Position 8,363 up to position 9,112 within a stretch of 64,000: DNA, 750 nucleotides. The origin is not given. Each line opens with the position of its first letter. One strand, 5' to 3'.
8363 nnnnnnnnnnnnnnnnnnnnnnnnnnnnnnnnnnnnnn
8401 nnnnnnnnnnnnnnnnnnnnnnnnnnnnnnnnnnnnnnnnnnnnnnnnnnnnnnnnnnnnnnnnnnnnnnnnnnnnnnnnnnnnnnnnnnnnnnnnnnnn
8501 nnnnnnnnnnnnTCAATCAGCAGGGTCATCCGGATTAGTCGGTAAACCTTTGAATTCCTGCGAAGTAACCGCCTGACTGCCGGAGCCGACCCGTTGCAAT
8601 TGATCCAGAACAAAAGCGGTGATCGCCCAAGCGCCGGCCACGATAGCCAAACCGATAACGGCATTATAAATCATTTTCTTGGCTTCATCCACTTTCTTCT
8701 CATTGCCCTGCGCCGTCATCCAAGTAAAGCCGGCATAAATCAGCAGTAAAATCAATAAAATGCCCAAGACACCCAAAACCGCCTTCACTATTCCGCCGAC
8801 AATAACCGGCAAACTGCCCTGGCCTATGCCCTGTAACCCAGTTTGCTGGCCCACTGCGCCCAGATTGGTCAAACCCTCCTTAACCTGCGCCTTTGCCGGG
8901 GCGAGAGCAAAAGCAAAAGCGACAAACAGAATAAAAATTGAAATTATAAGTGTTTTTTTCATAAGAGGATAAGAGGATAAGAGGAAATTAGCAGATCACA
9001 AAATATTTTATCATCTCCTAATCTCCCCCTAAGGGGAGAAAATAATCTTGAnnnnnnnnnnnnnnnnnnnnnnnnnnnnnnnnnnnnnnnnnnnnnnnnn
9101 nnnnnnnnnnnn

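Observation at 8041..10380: Five tandem, independently terminated paralogs of a VirB2/TrbC-like pilin-type small membrane protein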

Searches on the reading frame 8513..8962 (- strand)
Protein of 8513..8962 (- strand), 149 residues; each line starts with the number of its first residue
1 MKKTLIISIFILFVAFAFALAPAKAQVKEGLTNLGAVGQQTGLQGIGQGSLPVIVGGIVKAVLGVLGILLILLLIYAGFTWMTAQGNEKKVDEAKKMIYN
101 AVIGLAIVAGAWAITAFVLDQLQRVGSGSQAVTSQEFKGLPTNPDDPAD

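Call 3: search_protein_families(library=pfam, proteins=[window:8516-8962:-], max_evalue=1)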
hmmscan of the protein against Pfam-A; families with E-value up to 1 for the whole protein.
seq(149 aa): 13 families
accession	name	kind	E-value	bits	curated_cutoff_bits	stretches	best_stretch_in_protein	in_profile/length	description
PF18895.5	T4SS_pilin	-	2.6e-09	37.5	26.6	1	48-117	2-70/71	Type IV secretion system pilin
PF06157.16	DUF973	-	0.015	14.9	26.4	1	5-118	15-122/309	Protein of unknown function (DUF973)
PF13663.11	DUF4148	-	0.04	14.8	27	1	1-41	1-55/62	Domain of unknown function (DUF4148)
PF02699.20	YajC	-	0.049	14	28.2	0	69-108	3-42/78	Preprotein translocase subunit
PF13273.12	DUF4064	-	0.062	14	32.1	2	62-118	7-72/102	Protein of unknown function (DUF4064)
PF19478.4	TrbL_2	-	0.066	13.4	27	1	59-133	32-108/174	TrbL/VirB6 plasmid conjugal transfer like protein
PF04290.18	DctQ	-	0.15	12.4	28.3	1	51-122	57-126/132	Tripartite ATP-independent periplasmic transporters, DctQ component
PF09534.15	Trp_oprn_chp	-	0.16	12.3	29.6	0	72-117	10-55/180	Tryptophan-associated transmembrane protein (Trp_oprn_chp)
PF05545.16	FixQ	-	0.37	11.2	29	1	61-98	8-45/49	Cbb3-type cytochrome oxidase component FixQ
PF15879.10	MWFE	-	0.38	11.5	27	1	99-125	2-28/55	NADH-ubiquinone oxidoreductase MWFE subunit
PF19814.4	DUF6297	-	0.38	10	29.8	1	25-124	84-180/375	Family of unknown function (DUF6297)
PF20134.4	DUF6524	-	0.57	10.4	27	1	61-111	60-109/131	Family of unknown function (DUF6524)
PF08183.16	SpoV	-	0.63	10.5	20.6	0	51-66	8-23/25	Stage V sporulation protein family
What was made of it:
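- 8513..8962 (-): c2, pilin position 4 (a type C duplicate with a hydrophilic C-terminal tail), 149 aa. PF18895 37.5 bits (call 3).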

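Call 66: search_protein_families(library=ncbifam, proteins=[window:8513-8962:-], max_evalue=0.01)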
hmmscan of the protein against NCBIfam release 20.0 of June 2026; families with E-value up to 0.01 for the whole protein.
window:8513-8962:- (149 aa): 1 family
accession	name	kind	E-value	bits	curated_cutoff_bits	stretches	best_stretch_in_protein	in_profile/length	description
NF045849.1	ICE_MMCAP2_0565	equivalog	5.2e-11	42.1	40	1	54-121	12-79/80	Mbov_0395 family pilin-like conjugal transfer protein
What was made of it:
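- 8513..8962 (-): NF045849 42.1 bits against a cutoff of 40 (call 66).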
